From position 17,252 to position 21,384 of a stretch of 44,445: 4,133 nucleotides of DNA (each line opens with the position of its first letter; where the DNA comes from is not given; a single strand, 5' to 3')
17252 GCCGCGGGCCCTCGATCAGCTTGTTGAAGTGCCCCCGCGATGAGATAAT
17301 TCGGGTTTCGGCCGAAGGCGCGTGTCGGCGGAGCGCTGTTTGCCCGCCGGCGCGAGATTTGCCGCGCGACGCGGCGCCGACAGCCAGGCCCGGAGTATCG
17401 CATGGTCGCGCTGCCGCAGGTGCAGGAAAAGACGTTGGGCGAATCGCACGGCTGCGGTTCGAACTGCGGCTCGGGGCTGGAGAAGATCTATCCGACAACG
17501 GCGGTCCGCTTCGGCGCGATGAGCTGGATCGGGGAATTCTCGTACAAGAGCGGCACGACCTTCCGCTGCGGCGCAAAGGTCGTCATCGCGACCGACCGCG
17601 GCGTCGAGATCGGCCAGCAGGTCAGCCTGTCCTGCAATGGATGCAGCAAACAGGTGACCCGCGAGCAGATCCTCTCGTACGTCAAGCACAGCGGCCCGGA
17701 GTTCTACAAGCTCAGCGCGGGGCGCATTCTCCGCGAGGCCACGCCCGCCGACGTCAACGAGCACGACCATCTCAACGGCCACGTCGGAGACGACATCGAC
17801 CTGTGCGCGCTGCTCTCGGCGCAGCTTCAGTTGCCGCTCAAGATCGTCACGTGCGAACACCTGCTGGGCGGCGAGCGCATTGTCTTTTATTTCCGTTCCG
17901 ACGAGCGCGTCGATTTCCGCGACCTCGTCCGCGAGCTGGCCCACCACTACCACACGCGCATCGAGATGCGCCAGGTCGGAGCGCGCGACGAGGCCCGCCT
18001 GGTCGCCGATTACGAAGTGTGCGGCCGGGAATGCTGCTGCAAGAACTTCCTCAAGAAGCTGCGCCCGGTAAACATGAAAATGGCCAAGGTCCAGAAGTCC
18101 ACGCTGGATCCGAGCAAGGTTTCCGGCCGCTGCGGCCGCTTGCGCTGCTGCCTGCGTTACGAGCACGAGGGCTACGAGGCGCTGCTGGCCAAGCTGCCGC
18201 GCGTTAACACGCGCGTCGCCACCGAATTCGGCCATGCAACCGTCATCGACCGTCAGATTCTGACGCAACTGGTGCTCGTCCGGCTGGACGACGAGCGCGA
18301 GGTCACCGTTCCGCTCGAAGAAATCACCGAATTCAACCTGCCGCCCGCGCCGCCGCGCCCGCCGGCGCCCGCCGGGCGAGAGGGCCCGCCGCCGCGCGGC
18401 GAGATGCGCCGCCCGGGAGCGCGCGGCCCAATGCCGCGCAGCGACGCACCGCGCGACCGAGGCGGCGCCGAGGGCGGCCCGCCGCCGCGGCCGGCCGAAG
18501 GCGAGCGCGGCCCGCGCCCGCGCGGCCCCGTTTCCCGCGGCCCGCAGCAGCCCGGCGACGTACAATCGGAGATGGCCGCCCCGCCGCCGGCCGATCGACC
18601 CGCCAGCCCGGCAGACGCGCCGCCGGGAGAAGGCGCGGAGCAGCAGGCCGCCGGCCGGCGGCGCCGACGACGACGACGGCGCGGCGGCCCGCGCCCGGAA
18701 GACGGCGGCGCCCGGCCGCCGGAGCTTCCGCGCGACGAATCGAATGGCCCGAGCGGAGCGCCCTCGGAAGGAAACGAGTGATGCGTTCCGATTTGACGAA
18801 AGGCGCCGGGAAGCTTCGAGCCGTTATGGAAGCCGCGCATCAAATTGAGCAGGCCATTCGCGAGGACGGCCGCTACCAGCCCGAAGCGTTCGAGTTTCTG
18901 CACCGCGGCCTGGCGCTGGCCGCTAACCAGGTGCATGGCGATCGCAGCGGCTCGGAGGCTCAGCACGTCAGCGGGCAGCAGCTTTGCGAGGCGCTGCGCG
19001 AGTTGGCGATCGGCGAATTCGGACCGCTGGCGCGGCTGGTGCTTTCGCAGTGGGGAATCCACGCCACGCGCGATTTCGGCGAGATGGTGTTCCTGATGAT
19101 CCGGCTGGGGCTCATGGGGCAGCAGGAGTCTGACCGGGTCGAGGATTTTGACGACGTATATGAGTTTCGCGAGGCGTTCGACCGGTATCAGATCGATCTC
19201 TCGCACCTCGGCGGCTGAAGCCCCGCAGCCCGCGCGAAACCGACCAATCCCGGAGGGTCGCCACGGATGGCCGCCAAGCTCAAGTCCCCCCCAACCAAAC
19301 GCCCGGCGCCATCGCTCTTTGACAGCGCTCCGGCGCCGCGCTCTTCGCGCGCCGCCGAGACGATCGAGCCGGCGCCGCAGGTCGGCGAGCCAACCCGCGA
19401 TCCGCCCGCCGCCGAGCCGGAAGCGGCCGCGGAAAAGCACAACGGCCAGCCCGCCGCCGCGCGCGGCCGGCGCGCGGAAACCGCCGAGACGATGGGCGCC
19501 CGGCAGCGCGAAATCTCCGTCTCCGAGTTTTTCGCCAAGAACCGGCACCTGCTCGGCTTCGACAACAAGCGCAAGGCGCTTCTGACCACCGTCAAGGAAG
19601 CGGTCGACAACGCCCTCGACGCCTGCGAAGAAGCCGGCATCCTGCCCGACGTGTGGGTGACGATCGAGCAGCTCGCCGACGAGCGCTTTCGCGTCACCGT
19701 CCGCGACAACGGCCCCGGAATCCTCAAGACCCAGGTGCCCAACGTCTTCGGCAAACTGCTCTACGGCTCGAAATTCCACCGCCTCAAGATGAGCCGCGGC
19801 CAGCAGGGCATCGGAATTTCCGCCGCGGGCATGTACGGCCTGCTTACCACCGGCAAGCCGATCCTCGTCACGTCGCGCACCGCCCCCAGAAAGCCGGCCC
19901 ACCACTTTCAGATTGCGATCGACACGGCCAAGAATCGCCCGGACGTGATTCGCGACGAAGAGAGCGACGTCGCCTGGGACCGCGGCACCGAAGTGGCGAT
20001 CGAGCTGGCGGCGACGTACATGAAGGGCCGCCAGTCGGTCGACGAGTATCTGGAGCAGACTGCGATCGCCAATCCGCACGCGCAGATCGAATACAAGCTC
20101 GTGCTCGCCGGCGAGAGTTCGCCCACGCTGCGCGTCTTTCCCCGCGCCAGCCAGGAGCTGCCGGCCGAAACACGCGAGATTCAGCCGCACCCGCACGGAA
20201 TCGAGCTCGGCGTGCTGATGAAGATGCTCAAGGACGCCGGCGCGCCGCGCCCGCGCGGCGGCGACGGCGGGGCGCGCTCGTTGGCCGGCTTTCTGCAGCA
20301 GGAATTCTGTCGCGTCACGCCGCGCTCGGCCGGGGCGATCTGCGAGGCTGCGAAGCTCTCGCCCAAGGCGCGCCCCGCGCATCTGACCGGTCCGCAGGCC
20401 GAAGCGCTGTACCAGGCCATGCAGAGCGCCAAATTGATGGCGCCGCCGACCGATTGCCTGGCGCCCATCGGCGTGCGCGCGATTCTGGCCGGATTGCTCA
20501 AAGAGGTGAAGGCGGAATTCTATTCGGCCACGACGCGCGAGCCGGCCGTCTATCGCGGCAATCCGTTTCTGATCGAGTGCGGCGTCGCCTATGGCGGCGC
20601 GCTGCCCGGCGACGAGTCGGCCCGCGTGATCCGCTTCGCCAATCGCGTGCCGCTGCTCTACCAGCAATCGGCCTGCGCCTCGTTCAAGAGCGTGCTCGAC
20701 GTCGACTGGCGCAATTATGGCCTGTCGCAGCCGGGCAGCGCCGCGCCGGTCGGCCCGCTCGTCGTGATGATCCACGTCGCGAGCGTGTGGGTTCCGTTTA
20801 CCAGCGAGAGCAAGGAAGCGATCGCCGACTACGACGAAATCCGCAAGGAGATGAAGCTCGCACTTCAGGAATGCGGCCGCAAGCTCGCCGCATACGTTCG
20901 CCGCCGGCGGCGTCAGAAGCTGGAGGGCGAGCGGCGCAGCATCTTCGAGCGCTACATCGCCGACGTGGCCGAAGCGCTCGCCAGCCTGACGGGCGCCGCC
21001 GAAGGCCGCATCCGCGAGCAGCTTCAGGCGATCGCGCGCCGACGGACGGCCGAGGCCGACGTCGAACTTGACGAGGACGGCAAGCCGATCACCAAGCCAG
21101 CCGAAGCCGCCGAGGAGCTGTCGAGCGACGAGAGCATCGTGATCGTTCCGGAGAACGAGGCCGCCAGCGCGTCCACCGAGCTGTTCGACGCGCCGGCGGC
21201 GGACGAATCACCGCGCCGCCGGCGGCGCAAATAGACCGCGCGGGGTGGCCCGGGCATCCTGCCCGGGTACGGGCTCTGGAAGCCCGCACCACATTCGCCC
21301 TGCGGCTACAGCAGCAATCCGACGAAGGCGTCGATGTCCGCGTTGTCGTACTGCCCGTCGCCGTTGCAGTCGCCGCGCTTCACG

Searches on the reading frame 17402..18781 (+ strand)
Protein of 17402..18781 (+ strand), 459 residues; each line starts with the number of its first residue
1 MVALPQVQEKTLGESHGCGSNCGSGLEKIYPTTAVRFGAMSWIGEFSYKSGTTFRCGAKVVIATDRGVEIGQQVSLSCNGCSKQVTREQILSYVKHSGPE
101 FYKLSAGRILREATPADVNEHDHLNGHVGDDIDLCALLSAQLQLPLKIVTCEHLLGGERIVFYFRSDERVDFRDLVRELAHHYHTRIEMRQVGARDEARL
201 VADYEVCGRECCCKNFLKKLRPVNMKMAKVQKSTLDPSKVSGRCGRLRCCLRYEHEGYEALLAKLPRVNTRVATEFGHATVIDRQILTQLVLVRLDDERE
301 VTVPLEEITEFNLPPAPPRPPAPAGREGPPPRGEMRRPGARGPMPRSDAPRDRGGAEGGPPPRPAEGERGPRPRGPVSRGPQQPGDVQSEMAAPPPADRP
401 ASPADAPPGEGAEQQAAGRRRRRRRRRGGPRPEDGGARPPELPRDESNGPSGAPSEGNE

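Call 30: search_protein_families(library=pfam, proteins=[window:17402-18781:+], max_evalue=0.001)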
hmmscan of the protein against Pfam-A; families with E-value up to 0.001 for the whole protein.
window:17402-18781:+ (459 aa): 1 family
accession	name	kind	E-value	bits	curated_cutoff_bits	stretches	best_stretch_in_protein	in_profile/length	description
PF04468.17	PSP1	-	7.8e-25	87.5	27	1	108-192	2-86/86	PSP1 C-terminal conserved region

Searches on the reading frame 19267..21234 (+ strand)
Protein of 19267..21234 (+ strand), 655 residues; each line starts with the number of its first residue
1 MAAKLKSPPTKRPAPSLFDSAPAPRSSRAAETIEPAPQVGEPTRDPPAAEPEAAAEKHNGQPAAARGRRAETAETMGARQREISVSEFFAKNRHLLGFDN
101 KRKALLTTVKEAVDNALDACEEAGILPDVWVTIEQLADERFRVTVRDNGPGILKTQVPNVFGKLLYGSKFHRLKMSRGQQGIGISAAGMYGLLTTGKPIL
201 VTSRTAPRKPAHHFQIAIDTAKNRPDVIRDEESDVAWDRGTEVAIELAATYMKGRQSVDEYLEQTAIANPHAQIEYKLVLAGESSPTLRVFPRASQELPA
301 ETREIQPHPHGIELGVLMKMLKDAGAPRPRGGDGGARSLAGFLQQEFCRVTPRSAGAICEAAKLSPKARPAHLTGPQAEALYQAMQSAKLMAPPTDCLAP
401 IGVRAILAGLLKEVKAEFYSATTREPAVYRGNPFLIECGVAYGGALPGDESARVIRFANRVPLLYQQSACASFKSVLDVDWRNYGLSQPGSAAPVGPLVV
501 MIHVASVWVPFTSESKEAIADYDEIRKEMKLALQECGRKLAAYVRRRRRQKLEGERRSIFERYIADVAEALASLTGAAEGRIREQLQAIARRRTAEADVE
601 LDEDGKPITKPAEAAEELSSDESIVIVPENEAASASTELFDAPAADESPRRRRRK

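Call 30: search_protein_families(library=pfam, proteins=[window:19267-21234:+], max_evalue=0.001)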
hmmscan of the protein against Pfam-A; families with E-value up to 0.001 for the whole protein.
window:19267-21234:+ (655 aa): 3 families
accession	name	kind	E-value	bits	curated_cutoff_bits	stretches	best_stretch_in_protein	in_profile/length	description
PF09239.17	Topo-VIb_trans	-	3.5e-60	202.8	24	1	393-554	1-157/159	Topoisomerase VI B subunit, transducer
PF02518.31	HATPase_c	-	2e-11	44.7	26.4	1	102-201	3-93/111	Histidine kinase-, DNA gyrase B-, and HSP90-like ATPase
PF13589.12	HATPase_c_3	-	1.5e-07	32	25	1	108-216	6-105/137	Histidine kinase-, DNA gyrase B-, and HSP90-like ATPase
